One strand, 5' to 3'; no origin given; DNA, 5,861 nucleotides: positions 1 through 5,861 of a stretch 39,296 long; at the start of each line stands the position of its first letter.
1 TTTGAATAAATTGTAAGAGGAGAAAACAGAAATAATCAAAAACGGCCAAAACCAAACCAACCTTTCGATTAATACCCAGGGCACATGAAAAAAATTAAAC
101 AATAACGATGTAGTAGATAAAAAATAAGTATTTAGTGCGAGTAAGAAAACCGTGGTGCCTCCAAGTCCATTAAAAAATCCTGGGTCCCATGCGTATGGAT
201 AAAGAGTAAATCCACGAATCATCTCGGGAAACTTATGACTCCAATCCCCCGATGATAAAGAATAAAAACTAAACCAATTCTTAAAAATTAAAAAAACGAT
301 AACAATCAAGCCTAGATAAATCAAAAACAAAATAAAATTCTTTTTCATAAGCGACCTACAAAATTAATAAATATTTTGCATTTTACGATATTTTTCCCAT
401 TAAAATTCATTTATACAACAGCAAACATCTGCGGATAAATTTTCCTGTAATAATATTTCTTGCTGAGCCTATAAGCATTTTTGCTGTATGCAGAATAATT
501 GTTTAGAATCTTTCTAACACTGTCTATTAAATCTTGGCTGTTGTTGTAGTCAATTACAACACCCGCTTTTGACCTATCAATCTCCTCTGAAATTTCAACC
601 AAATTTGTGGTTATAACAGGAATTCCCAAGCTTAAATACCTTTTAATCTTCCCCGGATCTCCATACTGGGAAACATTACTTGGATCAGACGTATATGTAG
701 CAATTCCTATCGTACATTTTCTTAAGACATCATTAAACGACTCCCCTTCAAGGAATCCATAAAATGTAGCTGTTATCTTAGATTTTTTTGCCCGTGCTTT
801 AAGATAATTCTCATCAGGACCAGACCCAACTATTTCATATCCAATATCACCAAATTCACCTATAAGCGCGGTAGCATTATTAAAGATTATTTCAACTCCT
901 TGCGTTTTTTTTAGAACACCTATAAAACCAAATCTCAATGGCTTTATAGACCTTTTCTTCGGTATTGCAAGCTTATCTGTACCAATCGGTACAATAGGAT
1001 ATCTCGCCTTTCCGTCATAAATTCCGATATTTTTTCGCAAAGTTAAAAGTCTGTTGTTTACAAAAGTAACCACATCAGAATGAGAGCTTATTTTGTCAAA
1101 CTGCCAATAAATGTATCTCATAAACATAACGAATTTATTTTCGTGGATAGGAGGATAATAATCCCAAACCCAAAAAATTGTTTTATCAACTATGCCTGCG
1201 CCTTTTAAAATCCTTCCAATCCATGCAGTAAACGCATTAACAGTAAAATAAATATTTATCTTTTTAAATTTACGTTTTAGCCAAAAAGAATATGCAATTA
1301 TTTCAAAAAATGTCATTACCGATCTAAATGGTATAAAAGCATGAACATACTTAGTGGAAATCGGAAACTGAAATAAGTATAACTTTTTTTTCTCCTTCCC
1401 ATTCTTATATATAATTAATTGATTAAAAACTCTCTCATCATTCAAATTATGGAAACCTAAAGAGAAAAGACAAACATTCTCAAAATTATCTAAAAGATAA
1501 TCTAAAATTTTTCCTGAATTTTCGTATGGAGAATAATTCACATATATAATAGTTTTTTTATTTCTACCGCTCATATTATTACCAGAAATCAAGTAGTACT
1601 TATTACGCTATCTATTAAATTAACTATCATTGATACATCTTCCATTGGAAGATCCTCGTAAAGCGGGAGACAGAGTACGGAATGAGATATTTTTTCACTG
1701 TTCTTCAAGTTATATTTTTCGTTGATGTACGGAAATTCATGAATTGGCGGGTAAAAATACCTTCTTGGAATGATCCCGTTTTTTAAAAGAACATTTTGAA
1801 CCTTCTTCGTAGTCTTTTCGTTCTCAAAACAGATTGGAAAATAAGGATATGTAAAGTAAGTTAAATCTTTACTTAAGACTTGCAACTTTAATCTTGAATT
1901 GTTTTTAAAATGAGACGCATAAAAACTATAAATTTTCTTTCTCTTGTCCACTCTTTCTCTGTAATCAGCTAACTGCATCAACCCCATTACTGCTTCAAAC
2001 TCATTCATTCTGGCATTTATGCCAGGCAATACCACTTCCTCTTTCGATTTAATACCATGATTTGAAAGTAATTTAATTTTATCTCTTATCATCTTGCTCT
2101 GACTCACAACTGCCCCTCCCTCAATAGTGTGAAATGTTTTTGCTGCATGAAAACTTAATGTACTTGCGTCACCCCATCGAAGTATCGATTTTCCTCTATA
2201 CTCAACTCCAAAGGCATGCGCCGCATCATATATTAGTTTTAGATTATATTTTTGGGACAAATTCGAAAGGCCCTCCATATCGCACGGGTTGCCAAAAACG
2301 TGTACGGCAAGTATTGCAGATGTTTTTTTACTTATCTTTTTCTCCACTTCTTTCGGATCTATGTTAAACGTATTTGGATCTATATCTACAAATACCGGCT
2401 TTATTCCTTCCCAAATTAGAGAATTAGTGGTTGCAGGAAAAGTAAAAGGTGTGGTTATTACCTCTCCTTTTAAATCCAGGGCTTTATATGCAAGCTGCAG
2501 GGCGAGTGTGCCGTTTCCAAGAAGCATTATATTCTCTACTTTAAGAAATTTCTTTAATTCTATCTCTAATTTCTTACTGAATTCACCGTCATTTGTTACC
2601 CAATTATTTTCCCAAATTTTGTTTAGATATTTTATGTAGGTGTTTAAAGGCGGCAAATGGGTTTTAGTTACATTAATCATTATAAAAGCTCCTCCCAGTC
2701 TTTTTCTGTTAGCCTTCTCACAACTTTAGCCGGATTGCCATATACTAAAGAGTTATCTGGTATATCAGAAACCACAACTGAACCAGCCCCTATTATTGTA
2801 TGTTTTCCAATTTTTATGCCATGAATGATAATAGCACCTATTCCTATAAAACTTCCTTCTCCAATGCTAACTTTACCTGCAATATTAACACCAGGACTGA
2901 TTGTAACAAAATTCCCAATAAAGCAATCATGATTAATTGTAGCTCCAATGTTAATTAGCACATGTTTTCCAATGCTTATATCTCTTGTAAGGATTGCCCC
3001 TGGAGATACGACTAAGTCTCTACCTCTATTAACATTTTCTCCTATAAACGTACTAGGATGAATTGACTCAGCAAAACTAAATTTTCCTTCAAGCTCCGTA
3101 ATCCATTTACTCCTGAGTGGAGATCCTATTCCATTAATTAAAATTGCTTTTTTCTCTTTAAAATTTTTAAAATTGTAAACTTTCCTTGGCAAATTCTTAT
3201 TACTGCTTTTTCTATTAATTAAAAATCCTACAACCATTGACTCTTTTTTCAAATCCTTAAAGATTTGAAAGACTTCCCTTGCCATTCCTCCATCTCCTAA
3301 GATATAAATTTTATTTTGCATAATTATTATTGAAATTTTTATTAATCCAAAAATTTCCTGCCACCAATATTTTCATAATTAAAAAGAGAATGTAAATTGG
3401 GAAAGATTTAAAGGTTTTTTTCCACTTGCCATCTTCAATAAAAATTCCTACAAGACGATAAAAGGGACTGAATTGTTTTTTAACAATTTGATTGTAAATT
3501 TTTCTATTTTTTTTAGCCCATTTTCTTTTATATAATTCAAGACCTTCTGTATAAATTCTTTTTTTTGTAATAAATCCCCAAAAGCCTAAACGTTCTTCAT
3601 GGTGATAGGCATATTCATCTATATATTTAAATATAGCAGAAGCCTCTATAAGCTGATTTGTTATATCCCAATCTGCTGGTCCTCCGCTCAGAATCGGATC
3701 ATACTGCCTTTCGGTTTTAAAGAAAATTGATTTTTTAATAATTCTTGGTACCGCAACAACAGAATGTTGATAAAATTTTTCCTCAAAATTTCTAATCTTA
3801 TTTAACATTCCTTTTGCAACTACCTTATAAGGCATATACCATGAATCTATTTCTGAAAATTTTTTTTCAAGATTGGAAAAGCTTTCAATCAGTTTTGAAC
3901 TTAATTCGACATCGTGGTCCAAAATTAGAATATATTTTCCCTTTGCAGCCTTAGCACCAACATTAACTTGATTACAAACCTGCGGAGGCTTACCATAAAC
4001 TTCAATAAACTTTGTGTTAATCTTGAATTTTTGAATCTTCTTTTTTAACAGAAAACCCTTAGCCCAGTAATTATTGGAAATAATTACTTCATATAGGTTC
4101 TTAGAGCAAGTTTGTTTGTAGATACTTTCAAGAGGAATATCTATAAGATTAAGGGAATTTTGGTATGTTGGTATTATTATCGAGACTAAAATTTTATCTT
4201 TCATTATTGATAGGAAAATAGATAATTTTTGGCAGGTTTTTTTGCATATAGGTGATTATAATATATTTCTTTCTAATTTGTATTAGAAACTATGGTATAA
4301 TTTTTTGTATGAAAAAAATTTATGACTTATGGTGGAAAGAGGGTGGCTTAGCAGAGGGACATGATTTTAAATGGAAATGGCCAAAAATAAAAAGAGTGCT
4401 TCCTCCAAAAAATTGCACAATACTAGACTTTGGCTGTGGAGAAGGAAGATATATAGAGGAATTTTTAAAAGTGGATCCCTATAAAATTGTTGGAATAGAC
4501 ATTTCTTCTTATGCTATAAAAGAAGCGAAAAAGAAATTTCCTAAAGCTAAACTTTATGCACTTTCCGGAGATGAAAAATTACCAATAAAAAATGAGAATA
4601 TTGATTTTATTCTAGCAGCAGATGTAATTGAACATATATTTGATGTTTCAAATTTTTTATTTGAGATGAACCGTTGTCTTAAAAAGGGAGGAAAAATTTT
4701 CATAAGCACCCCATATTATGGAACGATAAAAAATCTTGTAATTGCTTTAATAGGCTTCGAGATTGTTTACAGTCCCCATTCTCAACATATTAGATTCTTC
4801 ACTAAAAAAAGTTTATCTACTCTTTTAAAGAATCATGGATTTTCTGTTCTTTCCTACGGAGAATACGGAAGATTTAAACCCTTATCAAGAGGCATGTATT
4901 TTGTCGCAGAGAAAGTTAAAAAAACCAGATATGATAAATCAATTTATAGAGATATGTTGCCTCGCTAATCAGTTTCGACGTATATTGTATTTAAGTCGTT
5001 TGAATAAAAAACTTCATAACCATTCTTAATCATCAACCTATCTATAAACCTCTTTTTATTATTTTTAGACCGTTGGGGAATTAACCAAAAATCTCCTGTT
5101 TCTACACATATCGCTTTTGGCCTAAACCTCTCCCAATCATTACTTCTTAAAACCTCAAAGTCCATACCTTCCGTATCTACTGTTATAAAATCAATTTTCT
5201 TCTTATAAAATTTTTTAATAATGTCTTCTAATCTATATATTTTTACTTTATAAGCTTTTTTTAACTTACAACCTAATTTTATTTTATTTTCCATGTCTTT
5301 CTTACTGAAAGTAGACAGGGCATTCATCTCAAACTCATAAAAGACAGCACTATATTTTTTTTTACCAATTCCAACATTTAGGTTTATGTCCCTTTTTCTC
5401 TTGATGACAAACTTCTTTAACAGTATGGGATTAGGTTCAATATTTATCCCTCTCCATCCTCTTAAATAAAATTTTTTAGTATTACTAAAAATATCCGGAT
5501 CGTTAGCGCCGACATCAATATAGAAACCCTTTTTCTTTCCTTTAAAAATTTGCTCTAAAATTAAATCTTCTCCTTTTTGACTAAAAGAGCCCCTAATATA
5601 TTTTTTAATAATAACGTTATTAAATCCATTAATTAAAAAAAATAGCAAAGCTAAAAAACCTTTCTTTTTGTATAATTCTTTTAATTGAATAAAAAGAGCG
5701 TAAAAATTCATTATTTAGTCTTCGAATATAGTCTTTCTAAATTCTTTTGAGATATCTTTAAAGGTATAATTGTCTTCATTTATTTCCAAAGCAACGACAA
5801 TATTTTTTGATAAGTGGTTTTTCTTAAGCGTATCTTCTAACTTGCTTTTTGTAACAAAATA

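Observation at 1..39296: A 39-kb super-locus dominated by GT-C-type membrane glycosyltransferase candidates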

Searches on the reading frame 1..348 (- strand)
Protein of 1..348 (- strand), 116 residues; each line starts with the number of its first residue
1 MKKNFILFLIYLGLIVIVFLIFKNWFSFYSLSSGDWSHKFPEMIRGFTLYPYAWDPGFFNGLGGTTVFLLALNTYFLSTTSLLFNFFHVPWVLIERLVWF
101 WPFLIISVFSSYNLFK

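Call 7: search_protein_families(library=pfam, max_evalue=0.01, proteins=[window:1-348:-])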
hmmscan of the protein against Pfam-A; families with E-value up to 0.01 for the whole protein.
window:1-348:- (116 aa): 0 families

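Call 11: search_protein_families(library=ncbifam, max_evalue=0.1, proteins=[window:1-348:-])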
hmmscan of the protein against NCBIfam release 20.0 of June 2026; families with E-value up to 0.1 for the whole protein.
window:1-348:- (116 aa): 0 families

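Call 12: search_protein_families(library=pfam, max_evalue=10, proteins=[window:1-348:-])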
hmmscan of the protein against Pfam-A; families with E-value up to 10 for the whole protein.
window:1-348:- (116 aa): 2 families
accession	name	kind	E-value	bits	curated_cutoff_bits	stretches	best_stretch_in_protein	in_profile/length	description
PF01529.25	DHHC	-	2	8.9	28.7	1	3-89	49-117/133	DHHC palmitoyltransferase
PF08285.16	DPM3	-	7.1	7.4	25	1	69-115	8-54/90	Dolichol-phosphate mannosyltransferase subunit 3 (DPM3)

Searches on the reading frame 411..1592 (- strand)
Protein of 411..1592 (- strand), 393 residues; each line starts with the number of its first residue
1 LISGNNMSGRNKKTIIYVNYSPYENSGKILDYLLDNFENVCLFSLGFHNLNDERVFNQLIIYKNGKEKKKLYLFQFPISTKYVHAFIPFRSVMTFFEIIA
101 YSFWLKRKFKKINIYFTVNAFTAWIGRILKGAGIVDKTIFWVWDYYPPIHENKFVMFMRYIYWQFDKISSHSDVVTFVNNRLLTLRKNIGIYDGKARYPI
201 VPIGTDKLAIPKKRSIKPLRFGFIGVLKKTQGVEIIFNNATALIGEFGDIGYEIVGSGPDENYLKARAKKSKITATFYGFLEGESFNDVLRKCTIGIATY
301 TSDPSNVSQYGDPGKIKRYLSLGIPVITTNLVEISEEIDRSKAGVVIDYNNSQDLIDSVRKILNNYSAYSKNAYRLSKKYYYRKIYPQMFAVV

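Call 7: search_protein_families(library=pfam, max_evalue=0.01, proteins=[window:411-1592:-])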
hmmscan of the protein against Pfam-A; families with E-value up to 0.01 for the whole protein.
window:411-1592:- (393 aa): 2 families
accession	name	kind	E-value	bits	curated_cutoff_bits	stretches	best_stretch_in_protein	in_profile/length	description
PF13692.12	Glyco_trans_1_4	-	4.8e-14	53.3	27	1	220-365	3-142/142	Glycosyl transferases group 1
PF00534.26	Glycos_transf_1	-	5.8e-12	45.9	26.4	1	217-370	14-166/172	Glycosyl transferases group 1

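Call 16: find_encoding_contigs(protein=window:411-1592:-, flank=10000, max_places=6)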
Protein window:411-1592:- (393 aa): 4 contigs read that carry it; 3 places shown.
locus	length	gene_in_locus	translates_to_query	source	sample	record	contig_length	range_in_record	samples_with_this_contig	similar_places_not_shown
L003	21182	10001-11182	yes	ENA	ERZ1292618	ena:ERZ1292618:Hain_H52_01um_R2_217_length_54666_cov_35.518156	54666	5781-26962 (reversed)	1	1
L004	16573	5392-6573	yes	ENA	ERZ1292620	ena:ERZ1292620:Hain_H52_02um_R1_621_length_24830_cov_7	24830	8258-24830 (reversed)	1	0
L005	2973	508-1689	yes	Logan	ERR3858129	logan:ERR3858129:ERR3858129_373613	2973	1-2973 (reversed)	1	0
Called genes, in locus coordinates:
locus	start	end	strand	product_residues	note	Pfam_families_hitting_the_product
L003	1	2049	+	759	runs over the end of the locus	-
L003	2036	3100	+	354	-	-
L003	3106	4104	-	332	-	PF00657:Lipase_GDSL, PF13472:Lipase_GDSL_2, PF16255:Lipase_GDSL_lke (weak)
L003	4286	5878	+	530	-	-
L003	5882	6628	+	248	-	PF05050:Methyltransf_21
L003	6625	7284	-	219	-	PF01209:Ubie_methyltran (weak), PF08003:Methyltransf_9, PF13489:Methyltransf_23, PF13847:Methyltransf_31, PF08241:Methyltransf_11, PF08242:Methyltransf_12, PF13649:Methyltransf_25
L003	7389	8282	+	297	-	PF00535:Glycos_transf_2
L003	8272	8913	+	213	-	PF25087:GMPPB_C (faint), PF25084:LbH_EIF2B (faint), PF00132:Hexapep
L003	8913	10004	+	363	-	PF01041:DegT_DnrJ_EryC1, PF00155:Aminotran_1_2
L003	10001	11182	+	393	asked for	PF00534:Glycos_transf_1, PF13692:Glyco_trans_1_4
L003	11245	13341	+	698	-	-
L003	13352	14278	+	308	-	PF00535:Glycos_transf_2, PF10111:Glyco_tranf_2_2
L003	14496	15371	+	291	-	PF00892:EamA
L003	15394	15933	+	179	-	PF13439:Glyco_transf_4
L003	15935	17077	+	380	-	PF13439:Glyco_transf_4 (weak), PF20706:GT4-conflict, PF00534:Glycos_transf_1, PF13692:Glyco_trans_1_4, PF13524:Glyco_trans_1_2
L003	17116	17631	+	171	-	PF25084:LbH_EIF2B (faint), PF25087:GMPPB_C (faint), PF00132:Hexapep, PF14602:Hexapep_2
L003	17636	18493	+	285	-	PF00535:Glycos_transf_2, PF10111:Glyco_tranf_2_2, PF13641:Glyco_tranf_2_3, PF13712:Glyco_tranf_2_5 (weak), PF13632:Glyco_trans_2_3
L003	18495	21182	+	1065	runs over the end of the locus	-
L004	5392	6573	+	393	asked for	PF00534:Glycos_transf_1, PF13692:Glyco_trans_1_4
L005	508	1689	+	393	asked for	PF00534:Glycos_transf_1, PF13692:Glyco_trans_1_4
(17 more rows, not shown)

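Call 79: search_protein_families(library=pfam, max_evalue=1, proteins=[L003:18495-21182:+, L003:11245-13338:+, L003:14496-15368:+])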
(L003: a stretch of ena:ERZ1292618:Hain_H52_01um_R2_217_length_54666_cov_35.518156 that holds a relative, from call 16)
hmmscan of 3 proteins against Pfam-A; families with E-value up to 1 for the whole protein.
L003:18495-21182:+ (896 aa): 0 families

L003:11245-13338:+ (698 aa): 1 family
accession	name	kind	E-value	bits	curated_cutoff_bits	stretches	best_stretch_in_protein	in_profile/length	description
PF11847.13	GT-C_AftD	-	0.8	8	26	1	400-473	363-436/661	Alpha-(1->3)-arabinofuranosyltransferase, N-terminal GT-C domain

L003:14496-15368:+ (291 aa): 2 families
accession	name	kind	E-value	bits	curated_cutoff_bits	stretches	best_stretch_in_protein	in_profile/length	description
PF00892.27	EamA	-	2.5e-36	125.4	28.2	2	150-287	2-133/135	EamA-like transporter family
PF07123.17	PsbW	-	0.092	13.2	25.4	1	146-175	97-126/133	Photosystem II reaction centre W protein (PsbW)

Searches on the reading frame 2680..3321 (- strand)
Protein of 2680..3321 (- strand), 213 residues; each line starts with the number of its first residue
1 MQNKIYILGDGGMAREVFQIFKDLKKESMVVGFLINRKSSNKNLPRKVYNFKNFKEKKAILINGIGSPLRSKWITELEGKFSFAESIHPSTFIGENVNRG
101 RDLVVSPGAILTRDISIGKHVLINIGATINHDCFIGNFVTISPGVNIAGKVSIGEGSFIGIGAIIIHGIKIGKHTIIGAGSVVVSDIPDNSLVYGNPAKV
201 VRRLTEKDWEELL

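Call 7: search_protein_families(library=pfam, max_evalue=0.01, proteins=[window:2680-3321:-])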
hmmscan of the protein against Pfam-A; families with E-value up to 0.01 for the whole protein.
window:2680-3321:- (213 aa): 5 families
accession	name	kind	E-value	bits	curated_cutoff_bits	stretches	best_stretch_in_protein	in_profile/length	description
PF00132.30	Hexapep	-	3.4e-13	49.1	27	2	151-183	2-34/36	Bacterial transferase hexapeptide (six repeats)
PF25084.1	LbH_EIF2B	-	2.3e-05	24.8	54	1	92-185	5-95/105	EIF2B subunit epsilon LbH domain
PF14602.12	Hexapep_2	-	3.7e-05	23.8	27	1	151-183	2-32/34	Hexapeptide repeat of succinyl-transferase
PF17836.7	PglD_N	-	0.0002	22.3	23.4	1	4-74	1-75/78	PglD N-terminal domain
PF25087.1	GMPPB_C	-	0.0042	17.2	39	0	120-157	4-41/110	GMPPB C-terminal domain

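Call 52: search_protein_families(library=ncbifam, max_evalue=0.00001, proteins=[window:2680-3321:-])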
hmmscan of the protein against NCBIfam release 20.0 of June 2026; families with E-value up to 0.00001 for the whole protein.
window:2680-3321:- (213 aa): 40 families (the best 25 are shown)
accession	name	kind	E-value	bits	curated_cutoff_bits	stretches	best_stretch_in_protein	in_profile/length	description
TIGR03570.1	NeuD_NnaD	subfamily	4.2e-54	183.2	160.8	1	4-199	1-202/202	NeuD/PglB/VioB family sugar acetyltransferase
TIGR03532.1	DapD_Ac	equivalog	6.3e-18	65.2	231.75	1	84-208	86-218/231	2,3,4,5-tetrahydropyridine-2,6-dicarboxylate N-acetyltransferase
NF050158.1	CarbAnhydGPos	equivalog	3.6e-16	59.3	250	1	153-212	90-151/172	gamma carbonic anhydrase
TIGR01852.1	lipid_A_lpxA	equivalog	7.6e-16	58.1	231.05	1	92-200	78-187/254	acyl-ACP--UDP-N-acetylglucosamine O-acyltransferase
NF002060.0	PRK00892.1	subfamily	8.1e-16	58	207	2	86-147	121-182/345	UDP-3-O-(3-hydroxymyristoyl)glucosamine N-acyltransferase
NF003657.0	PRK05289.1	equivalog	2.7e-15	56.2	226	1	116-200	108-192/264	acyl-ACP--UDP-N-acetylglucosamine O-acyltransferase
NF007240.0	PRK09677.1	equivalog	1.6e-13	50.6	243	1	150-210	130-192/192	putative lipopolysaccharide biosynthesis O-acetyl transferase WbbJ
NF058585.1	HptprglPActTf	PfamEq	1.8e-13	50.4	300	1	149-207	105-163/172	heptaprenylglyceryl phosphate O-acetyltransferase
NF007797.0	PRK10502.1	subfamily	2.2e-13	50.3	192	1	150-204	125-179/183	WcaF family extracellular polysaccharide biosynthesis acetyltransferase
TIGR03308.1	phn_thr-fam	hypoth_equivalog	2.9e-13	50.1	201.65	1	150-203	108-161/204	phosphonate metabolim protein, transferase hexapeptide repeat family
TIGR01853.1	lipid_A_lpxD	equivalog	3.2e-13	49.3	242.5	1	128-203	232-307/325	UDP-3-O-(3-hydroxymyristoyl)glucosamine N-acyltransferase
NF041874.1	EPS_EpsC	equivalog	5.7e-13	48.9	150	1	161-203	124-166/168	serine O-acetyltransferase EpsC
NF007076.0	PRK09527.1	equivalog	4.9e-12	45.7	347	1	150-209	131-190/203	galactoside O-acetyltransferase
NF007499.0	PRK10092.1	equivalog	1.4e-11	44.6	314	1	115-204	94-183/183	maltose O-acetyltransferase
NF010935.0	PRK14355.1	equivalog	1.8e-11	43.3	718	0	90-146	262-317/459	bifunctional UDP-N-acetylglucosamine diphosphorylase/glucosamine-1-phosphate N-acetyltransferase GlmU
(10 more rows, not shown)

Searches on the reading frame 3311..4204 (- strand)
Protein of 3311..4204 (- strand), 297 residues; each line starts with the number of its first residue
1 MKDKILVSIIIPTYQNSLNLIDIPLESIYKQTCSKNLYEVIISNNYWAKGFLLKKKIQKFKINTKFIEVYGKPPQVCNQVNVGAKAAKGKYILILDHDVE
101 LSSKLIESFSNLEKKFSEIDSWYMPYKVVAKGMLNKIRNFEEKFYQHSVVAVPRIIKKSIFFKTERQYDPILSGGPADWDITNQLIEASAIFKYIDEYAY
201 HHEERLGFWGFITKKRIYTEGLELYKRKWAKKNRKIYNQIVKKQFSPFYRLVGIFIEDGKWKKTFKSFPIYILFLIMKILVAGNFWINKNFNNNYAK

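Call 7: search_protein_families(library=pfam, max_evalue=0.01, proteins=[window:3311-4204:-])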
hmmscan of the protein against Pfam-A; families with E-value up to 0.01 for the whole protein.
window:3311-4204:- (297 aa): 1 family
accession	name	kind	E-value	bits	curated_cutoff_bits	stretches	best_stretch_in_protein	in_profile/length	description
PF00535.33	Glycos_transf_2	-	2.8e-08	34.3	23.3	1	8-109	1-99/168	Glycosyl transferase family 2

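Call 52: search_protein_families(library=ncbifam, max_evalue=0.00001, proteins=[window:3311-4204:-])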
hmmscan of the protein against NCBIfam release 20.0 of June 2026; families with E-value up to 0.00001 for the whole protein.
window:3311-4204:- (297 aa): 1 family
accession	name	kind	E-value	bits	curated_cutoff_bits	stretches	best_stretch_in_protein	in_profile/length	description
NF041875.1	EPS_EpsD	equivalog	2.5e-07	30.4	370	1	7-110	1-101/325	exopolysaccharide biosynthesis glycosyltransferase EpsD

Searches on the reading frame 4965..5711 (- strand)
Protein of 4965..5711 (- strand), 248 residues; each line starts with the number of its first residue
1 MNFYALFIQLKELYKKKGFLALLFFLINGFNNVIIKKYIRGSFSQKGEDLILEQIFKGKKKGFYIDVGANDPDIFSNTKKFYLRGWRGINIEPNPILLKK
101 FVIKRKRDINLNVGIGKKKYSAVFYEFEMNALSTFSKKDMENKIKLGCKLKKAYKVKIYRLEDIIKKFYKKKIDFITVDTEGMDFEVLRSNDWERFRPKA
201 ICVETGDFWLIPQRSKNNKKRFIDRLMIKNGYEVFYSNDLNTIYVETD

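Call 8: search_protein_families(library=pfam, max_evalue=0.01, proteins=[window:4965-5711:-])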
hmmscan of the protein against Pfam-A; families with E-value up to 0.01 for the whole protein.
window:4965-5711:- (248 aa): 2 families
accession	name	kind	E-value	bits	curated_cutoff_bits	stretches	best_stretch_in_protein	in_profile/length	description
PF05050.19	Methyltransf_21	-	1e-24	88.1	22.7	1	66-233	1-172/173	Methyltransferase FkbM domain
PF22749.2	Arb2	-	0.0073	16.1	26.8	1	155-220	177-242/260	Arb2 domain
